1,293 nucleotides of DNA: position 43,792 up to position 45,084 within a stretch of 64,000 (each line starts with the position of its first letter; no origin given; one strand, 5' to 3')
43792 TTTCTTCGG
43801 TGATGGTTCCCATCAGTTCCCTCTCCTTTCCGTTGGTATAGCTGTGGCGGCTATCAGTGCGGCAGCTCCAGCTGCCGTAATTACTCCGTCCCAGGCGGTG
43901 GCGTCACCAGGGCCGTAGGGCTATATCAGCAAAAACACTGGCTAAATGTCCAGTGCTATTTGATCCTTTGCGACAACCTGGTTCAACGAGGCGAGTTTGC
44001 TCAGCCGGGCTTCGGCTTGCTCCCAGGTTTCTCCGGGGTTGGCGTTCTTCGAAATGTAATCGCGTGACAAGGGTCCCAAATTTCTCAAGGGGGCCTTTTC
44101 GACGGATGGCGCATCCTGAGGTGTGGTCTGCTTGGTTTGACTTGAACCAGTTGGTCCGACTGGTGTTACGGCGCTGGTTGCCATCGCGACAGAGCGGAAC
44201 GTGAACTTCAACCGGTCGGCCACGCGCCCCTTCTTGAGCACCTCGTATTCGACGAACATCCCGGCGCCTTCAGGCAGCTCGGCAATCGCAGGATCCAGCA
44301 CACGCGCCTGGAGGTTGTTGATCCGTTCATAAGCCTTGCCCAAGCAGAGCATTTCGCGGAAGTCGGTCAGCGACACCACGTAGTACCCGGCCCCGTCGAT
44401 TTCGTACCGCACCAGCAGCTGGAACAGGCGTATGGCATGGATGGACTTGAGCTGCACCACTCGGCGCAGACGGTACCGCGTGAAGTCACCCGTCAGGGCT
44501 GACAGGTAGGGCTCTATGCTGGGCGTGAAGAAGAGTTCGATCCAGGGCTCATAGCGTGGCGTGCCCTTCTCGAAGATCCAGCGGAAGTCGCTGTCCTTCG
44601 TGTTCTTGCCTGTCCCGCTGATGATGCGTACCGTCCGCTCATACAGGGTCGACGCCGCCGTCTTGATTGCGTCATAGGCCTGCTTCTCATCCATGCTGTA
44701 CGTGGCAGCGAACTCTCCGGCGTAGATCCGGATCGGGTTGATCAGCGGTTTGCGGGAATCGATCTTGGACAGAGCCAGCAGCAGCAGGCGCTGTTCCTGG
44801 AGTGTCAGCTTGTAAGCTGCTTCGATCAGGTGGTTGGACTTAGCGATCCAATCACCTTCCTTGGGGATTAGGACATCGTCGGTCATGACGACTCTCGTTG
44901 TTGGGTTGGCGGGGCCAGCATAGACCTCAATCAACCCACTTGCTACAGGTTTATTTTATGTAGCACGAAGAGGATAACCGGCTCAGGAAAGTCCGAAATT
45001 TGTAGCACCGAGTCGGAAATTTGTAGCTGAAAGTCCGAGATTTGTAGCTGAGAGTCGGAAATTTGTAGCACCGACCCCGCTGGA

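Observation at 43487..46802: Plasmid-type replicon (Rep_3 initiator, 23-bp iterons, dUTPase) inserted between terminase and portal; no integrase in the window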

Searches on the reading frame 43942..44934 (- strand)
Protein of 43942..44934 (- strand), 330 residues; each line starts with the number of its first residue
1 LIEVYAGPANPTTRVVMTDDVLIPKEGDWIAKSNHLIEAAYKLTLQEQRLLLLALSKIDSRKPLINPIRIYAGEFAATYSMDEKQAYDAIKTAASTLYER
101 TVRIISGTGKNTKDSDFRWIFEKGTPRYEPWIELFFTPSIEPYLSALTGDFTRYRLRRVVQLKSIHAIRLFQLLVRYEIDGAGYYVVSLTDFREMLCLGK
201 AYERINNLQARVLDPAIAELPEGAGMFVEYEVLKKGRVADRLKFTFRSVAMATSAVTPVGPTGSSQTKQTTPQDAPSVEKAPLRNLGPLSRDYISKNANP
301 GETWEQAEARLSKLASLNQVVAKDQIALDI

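Call 6: search_protein_families(library=pfam, proteins=[window:43942-44934:-], max_evalue=0.01)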
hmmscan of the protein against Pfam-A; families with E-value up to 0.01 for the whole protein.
window:43942-44934:- (330 aa): 2 families
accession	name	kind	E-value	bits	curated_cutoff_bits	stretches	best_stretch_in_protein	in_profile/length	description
PF01051.27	Rep3_N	-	5.6e-34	118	22.4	1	29-174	1-140/141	Initiator Replication protein, WH1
PF21205.3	Rep3_C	-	1.2e-14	54.7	21.1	1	188-246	1-59/59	Initiator Rep protein, WH2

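Call 16: search_dna_similar(query=window:43942-44934:-, collection=phages, mode=protein, max_rows=25)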
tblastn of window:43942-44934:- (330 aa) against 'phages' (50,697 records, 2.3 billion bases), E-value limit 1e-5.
Records with a match: 15; places in all: 15; records where one place covers at least 80% of the query: 2.
Best place of each record, by identity: <60% 15.
By first word of the organism name: Burkholderia 5; Acinetobacter 4; Escherichia 2; Clostridioides 2; Staphylococcus 1; Bacteriophage 1.
By host as written in the record: - 3; Burkholderia glumae 2; Escherichia coli C600 2; Burkholderia cenocepacia C6433 2; Acinetobacter baumannii (Acibaumc1) 1; Acinetobacter baumannii (Acibaumc2) 1; Burkholderia sp. 1; Staphylococcus aureus NAS_AN_102 1; and 2 more.
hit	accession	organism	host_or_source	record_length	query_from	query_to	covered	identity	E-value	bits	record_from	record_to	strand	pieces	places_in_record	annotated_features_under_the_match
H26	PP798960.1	Acinetobacter phage AB1I1L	Acinetobacter baumannii (Acibaumc1)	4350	28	314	87%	28.0%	2e-18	92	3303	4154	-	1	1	record has no annotation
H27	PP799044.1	Acinetobacter phage AB2I3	Acinetobacter baumannii (Acibaumc2)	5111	28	314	87%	28.0%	2e-18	92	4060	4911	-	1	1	DNA replication protein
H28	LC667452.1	Burkholderia phage FLC10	Burkholderia glumae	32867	33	247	65%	33.0%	1e-23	107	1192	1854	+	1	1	hypothetical protein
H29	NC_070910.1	Burkholderia phage FLC10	Burkholderia glumae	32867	33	247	65%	33.0%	1e-23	107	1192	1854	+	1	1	hypothetical protein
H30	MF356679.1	Escherichia phage D6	Escherichia coli C600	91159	30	247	66%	26.4%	7e-11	69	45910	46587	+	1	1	hypothetical protein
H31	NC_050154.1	Escherichia phage D6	Escherichia coli C600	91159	30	247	66%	26.4%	7e-11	69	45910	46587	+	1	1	replication initiation protein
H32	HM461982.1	Burkholderia phage KS14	Burkholderia cenocepacia C6433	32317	68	246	54%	30.0%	8e-22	102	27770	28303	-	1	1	37: gp37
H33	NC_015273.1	Burkholderia phage KS14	Burkholderia cenocepacia C6433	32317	68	246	54%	30.0%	8e-22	102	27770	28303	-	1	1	37: replication initiation protein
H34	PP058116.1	Burkholderia phage vB_BceM_CEP1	Burkholderia sp.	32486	68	246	54%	30.0%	8e-22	102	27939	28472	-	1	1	replication initiation protein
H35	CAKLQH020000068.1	Acinetobacter phage MD-2021a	not known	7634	86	256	52%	30.1%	2e-15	83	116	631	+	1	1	rep2: Putative replication protein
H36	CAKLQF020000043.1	Acinetobacter phage MD-2021a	not known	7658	86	256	52%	30.1%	2e-15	83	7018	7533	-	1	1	rep2: Putative replication protein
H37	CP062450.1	Staphylococcus phage ECel-2020c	Staphylococcus aureus NAS_AN_102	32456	129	288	48%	25.2%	6e-9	63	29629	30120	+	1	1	record has no annotation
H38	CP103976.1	Clostridioides phage HGP05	Clostridioides difficile HGP05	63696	118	247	39%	28.5%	2e-7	59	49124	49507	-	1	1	record has no annotation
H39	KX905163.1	Clostridioides phage phiSemix9P1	Clostridioides difficile Semix9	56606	118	247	39%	27.7%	4e-7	57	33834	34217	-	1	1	RepB family protein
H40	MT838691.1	Bacteriophage sp.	human fecal samples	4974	136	246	34%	28.6%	3e-6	55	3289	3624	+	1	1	record has no annotation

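Call 17: search_dna_similar(query=window:43942-44934:-, collection=plasmids, mode=protein, max_rows=25)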
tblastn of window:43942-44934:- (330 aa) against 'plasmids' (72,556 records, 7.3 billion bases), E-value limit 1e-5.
The search stops at 5000 records and this limit was reached: more records match than are counted here, and every count below describes the 5000 best-scoring records only.
Records with a match: at least 5000; places in all: 5460; records where one place covers at least 80% of the query: 292.
Best place of each record, by identity: <60% 5000.
By first word of the organism name: Acinetobacter 1139; Escherichia 882; Klebsiella 778; Staphylococcus 573; Enterococcus 266; Salmonella 155; Psychrobacter 113; Pseudomonas 110; Enterobacter 85; Bacillus 72; and 121 more.
By predicted mobility (MOB-suite, as given by PLSDB): mobilizable 2141; non-mobilizable 1817; conjugative 1042.
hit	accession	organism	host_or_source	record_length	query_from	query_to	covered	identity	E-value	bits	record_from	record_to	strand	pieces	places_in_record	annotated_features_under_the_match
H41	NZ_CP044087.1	Pseudomonas luteola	Homo sapiens,clinical isolate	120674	5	254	76%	54.8%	6e-75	257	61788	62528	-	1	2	replication initiation protein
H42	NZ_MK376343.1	Pseudomonas sp.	-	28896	23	247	68%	46.7%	3e-44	169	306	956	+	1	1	replication initiation protein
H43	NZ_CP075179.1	Pseudomonas lundensis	Microbe,milk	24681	30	247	65%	48.6%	3e-38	184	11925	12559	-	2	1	replication initiation protein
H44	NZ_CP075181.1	Pseudomonas lundensis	Microbe,milk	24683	30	247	65%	48.6%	3e-38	184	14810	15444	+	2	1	replication initiation protein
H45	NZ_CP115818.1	Pseudomonas mendocina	environment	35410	30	247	66%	47.7%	1e-44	170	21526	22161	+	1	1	replication initiation protein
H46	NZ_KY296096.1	Pseudomonas aeruginosa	-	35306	30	247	66%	47.2%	4e-44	168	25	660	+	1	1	replication initiation protein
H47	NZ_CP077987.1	Pseudomonas aeruginosa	Homo sapiens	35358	30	247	66%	47.2%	4e-44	168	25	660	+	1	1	replication initiation protein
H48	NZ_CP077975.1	Pseudomonas aeruginosa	Homo sapiens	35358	30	247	66%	47.2%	4e-44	168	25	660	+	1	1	replication initiation protein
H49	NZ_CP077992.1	Pseudomonas aeruginosa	Homo sapiens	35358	30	247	66%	47.2%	5e-44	168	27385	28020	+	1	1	replication initiation protein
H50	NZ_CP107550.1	Pseudomonas sp. Z8(2022)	cell cuiture,soil of paddy field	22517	30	247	66%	47.2%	5e-44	168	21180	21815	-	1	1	replication initiation protein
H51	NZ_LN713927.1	Pseudomonas fluorescens SBW25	-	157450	17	261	74%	41.8%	1e-43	167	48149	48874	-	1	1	replication initiation protein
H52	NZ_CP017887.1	Pseudomonas frederiksbergensis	whole organism,glacial stream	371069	17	261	74%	41.8%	2e-43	167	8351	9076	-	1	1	replication initiation protein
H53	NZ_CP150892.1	Pseudomonas sp. TMP25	cell culture,Middle part of the water ...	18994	30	247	66%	46.8%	3e-43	166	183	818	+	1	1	replication initiation protein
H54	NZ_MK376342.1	Pseudomonas sp.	-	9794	30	247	66%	45.9%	9e-42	161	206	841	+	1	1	replication initiation protein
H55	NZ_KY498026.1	Pseudomonas sp.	-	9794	30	247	66%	45.9%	9e-42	161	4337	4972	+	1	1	replication initiation protein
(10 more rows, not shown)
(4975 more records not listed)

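Call 26: search_protein_families(library=phrogs, proteins=[window:43942-44934:-], max_evalue=0.001)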
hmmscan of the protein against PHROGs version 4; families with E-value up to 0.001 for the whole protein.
window:43942-44934:- (330 aa): 3 families
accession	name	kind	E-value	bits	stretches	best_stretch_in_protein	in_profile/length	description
phrog_2172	-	unknown function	5.7e-45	155.4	1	30-258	13-251/382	-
phrog_4402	-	DNA, RNA and nucleotide metabolism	1.4e-43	150.6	1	30-248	26-248/592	replication initiation protein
phrog_29950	-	unknown function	0.00025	21.1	1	133-244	154-266/417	-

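Call 44: find_encoding_contigs(protein=window:43942-44934:-, flank=10000, max_places=6)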
Protein window:43942-44934:- (330 aa): no gene with exactly this product is on record in the collection.

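Call 46: find_encoding_contigs(protein=window:43942-44886:-, flank=10000, max_places=6)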
Protein window:43942-44886:- (314 aa): no gene with exactly this product is on record in the collection.

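Call 48: find_homologous_proteins(query=window:43942-44934:-, max_evalue=1e-20)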
Query window:43942-44934:- (330 aa): 41 proteins with E <= 1e-20 among 5633 candidates.
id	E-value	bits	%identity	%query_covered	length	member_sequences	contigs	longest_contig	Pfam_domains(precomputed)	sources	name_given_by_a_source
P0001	4.4e-201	685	99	95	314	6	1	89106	PF01051.28,PF21205.4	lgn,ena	-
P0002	2.0e-176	604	88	95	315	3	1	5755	PF01051.28,PF21205.4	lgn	-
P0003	3.6e-82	294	56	71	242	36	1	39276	PF01051.28,PF21205.4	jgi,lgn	-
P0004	8.6e-46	175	43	66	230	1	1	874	PF01051.28,PF21205.4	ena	-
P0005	1.1e-37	148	38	67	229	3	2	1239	PF01051.28,PF21205.4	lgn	-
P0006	1.0e-36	145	38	67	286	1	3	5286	PF01051.28,PF21205.4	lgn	-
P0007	1.1e-36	145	36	86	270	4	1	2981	PF01051.28,PF21205.4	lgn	-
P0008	1.4e-34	138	32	86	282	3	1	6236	PF01051.28,PF21205.4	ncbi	-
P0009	1.6e-34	138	35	87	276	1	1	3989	PF01051.28,PF21205.4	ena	-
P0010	2.6e-33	134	36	63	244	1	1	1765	PF01051.28,PF21205.4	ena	-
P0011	6.3e-33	132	33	88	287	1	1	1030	PF01051.28,PF21205.4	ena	-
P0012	1.5e-32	131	33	86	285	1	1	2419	PF01051.28,PF21205.4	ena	-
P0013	1.7e-32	131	34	86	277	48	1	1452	PF01051.28,PF21205.4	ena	-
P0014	2.3e-32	130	33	86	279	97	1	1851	PF01051.28,PF21205.4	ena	-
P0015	3.6e-32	130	38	68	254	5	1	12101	PF01051.28,PF21205.4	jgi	-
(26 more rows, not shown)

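Call 49: find_encoding_contigs(protein=P0001, flank=10000, max_places=6)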
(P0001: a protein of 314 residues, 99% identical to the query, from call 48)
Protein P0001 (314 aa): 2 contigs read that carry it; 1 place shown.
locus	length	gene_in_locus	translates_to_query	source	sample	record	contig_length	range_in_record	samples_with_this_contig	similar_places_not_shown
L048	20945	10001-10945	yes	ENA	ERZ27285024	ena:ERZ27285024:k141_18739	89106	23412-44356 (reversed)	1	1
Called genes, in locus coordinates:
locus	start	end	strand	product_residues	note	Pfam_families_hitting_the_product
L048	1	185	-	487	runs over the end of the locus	-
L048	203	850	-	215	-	-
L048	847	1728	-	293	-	-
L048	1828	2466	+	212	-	-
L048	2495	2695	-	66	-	-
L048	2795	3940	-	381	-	-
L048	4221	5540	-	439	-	PF13472:Lipase_GDSL_2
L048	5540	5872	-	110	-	-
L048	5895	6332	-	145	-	-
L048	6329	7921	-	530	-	PF04860:Phage_portal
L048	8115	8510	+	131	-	-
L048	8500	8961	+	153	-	PF00692:dUTPase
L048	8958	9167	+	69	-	-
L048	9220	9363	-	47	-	-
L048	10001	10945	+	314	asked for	PF01051:Rep3_N, PF21205:Rep3_C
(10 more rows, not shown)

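Call 50: find_encoding_contigs(protein=P0003, flank=10000, max_places=4)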
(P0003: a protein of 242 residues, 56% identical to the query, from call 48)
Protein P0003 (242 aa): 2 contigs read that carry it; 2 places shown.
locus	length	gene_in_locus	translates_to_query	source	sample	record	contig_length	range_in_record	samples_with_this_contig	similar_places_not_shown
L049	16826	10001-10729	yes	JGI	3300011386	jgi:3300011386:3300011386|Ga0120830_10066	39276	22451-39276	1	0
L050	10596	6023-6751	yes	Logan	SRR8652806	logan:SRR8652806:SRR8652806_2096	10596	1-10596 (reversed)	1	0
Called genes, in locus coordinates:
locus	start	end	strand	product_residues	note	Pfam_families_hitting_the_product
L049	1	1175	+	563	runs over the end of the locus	PF10145:PhageMin_Tail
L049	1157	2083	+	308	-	-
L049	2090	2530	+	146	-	PF06995:Phage_P2_GpU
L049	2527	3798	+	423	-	PF05954:Phage_GPD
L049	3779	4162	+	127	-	-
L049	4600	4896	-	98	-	-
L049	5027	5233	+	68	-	PF13560:HTH_31 (weak)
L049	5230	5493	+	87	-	-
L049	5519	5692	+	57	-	-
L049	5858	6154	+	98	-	PF04606:Ogr_Delta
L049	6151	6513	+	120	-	-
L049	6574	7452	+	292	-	-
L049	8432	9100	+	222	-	PF01656:CbiA, PF07015:VirC1 (faint), PF09140:MipZ, PF10609:ParA (weak), PF13614:AAA_31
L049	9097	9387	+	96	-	-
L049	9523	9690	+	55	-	-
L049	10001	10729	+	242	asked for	PF01051:Rep3_N, PF21205:Rep3_C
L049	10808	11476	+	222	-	-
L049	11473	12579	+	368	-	PF01381:HTH_3, PF13560:HTH_31 (weak), PF06114:Peptidase_M78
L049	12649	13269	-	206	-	PF00239:Resolvase, PF13936:HTH_38, PF13384:HTH_23 (weak)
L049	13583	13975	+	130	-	PF04828:GFA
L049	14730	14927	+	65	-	-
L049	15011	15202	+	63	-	-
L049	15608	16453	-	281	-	PF13276:HTH_21, PF00665:rve, PF13683:rve_3, PF13333:rve_2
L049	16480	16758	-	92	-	PF01527:HTH_Tnp_1, PF13542:HTH_Tnp_ISL3 (weak), PF13384:HTH_23, PF13518:HTH_28 (weak)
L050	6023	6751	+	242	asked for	PF01051:Rep3_N, PF21205:Rep3_C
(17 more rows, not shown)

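Call 52: search_protein_families(library=pfam, proteins=[L049:8432-9100:+], max_evalue=0.001)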
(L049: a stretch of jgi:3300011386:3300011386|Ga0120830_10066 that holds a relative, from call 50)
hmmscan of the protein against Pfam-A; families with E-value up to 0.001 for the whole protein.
L049:8432-9100:+ (222 aa): 7 families
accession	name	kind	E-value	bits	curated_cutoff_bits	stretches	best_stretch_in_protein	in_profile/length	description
PF13614.12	AAA_31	-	1.6e-17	64.5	27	2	2-49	3-50/177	AAA domain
PF09140.17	MipZ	-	1.2e-13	51.4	20.7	1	2-115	2-134/262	ATPase MipZ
PF01656.29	CbiA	-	1.3e-12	48.2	25.4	1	4-195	2-124/125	CobQ/CobB/MinD/ParA nucleotide binding domain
PF10609.15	ParA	-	1.6e-06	28.1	27.1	1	2-38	5-41/246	NUBPL iron-transfer P-loop NTPase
PF07015.17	VirC1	-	9.5e-06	25.5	24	1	5-202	6-198/231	VirC1 protein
PF00142.24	Fer4_NifH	-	3e-05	24.1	25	1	8-46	7-45/271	4Fe-4S iron sulfur cluster binding proteins, NifH/frxC family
PF02374.21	ArsA_ATPase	-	0.00026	20.7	24.3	1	7-42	7-42/305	Anion-transporting ATPase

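Call 61: get_annotated_region(hit=H41, flank=12000)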
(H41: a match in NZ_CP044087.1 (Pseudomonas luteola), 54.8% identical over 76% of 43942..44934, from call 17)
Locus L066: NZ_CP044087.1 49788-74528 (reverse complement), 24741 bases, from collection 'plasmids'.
description: Pseudomonas luteola strain FDAARGOS_637 plasmid unnamed2
organism: Pseudomonas luteola (NCBI taxid 47886)
taxonomy: Bacteria; Pseudomonadota; Gammaproteobacteria; Pseudomonadales; Pseudomonadaceae; Pseudomonas; Pseudomonas luteola
host: -; source: Homo sapiens,clinical isolate; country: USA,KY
typing (MOB-suite, as given by PLSDB): non-mobilizable; replicon rep_cluster_2303
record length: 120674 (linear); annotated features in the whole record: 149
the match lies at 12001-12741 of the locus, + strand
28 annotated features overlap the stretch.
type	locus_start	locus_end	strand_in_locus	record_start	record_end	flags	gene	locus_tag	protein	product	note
CDS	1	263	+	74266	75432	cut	-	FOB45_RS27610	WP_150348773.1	phage tail sheath protein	-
CDS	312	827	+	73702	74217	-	-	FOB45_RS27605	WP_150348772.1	phage major tail tube protein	GO:0016032 - viral process [Evidence IEA]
CDS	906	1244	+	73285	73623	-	-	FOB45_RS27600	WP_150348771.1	phage tail assembly protein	GO:0098003 - viral tail assembly [Evidence IEA]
CDS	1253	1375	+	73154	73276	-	-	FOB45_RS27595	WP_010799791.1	GpE family phage tail protein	-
CDS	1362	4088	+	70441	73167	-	-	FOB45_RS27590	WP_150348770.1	phage tail tape measure protein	GO:0016032 - viral process [Evidence IEA]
CDS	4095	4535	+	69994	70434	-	-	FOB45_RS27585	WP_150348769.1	phage tail protein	-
CDS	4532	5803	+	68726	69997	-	-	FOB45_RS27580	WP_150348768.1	phage late control D family protein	-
CDS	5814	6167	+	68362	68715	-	-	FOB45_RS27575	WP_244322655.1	hypothetical protein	-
CDS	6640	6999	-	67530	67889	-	-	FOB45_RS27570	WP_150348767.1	helix-turn-helix domain-containing protein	-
CDS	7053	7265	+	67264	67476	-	-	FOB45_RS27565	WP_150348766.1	DNA-binding protein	-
CDS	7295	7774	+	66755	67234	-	-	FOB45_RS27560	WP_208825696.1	YmfL family putative regulatory protein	-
CDS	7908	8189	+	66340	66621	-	-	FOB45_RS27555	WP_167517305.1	ogr/Delta-like zinc finger family protein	-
CDS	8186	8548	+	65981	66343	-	-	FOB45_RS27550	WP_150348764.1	hypothetical protein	-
CDS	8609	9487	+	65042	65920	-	-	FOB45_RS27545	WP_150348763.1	hypothetical protein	-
CDS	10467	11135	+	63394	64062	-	-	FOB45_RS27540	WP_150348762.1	AAA family ATPase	-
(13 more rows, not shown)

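Call 66: search_solved_structures(query=window:43942-44934:-, max_evalue=0.01, show_alignments=1)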
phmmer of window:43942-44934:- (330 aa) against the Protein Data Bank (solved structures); distinct sequences matched with E-value up to 0.01: 10.
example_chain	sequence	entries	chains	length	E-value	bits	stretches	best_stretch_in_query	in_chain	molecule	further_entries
1hkq_A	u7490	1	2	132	3e-19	72.5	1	30-157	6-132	REPLICATION PROTEIN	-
2z9o_A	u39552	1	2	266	2.1e-15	59.9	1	27-253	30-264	Replication initiation protein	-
1rep_C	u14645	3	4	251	3.4e-15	59.2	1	27-253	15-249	PROTEIN (REPLICATION INITIATION PROTEIN) | Replication initiation protein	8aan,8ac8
36ow_C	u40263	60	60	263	3.9e-15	59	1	27-253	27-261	Replication initiation protein | RepB family plasmid replication initiator protein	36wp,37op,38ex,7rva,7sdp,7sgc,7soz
36nq_C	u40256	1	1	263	7.3e-15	58.1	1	27-253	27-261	Replication initiation protein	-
7uxy_C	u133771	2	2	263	1.3e-14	57.3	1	27-253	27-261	Replication initiation protein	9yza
36ot_C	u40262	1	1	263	2.9e-14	56.1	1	27-253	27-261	Replication initiation protein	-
38ep_C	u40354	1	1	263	9.4e-14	54.4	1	27-253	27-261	Replication initiation protein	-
6h24_A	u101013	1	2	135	1.8e-12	50.2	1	28-156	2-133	Replication protein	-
2nra_C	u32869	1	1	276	9e-09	38.1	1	33-246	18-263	PI protein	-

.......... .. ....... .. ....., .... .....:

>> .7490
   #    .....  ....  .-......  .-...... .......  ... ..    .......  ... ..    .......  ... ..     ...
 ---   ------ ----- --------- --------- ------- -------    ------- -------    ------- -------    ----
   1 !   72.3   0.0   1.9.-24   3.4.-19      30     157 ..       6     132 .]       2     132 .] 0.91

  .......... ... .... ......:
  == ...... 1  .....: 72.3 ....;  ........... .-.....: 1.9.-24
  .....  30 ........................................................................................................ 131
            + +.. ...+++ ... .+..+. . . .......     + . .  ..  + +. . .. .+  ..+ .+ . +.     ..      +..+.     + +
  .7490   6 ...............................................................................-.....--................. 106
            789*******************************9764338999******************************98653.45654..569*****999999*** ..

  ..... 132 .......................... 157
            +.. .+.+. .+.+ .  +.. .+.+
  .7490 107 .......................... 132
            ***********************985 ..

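Call 82: find_related_loci(query=A3, collection=viral_contigs, flank=7000)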
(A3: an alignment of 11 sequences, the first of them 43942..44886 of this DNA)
Query A3 (314 aa) in viral_contigs; peptide patterns used: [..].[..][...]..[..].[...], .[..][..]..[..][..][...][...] (x = any residue, [..] = any of these).
72 stretches matched a pattern; 12 encode a relative of the query (tblastn E <= 1e-3); 12 distinct loci.
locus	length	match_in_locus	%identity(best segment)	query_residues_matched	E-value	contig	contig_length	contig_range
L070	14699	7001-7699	57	4-238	2e-87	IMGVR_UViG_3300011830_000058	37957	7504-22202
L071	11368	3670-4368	57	4-238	2e-87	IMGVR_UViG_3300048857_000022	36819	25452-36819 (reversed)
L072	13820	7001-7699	56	4-238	5e-87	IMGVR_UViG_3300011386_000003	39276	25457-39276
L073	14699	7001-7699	56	4-238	5e-87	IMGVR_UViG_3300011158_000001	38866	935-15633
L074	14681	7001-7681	38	3-235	5e-41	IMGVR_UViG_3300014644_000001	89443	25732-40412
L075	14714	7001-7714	33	1-235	5e-34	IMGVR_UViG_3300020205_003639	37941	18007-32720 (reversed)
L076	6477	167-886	35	16-257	2e-31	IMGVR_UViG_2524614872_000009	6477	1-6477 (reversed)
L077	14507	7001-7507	35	69-246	2e-25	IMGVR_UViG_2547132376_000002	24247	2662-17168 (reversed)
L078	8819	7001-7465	36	69-229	3e-25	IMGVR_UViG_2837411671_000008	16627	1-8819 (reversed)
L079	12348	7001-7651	29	13-221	5e-17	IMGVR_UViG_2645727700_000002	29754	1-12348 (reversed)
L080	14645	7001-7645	25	14-231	1e-11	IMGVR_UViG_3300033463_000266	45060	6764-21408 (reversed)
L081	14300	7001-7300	25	135-230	7e-5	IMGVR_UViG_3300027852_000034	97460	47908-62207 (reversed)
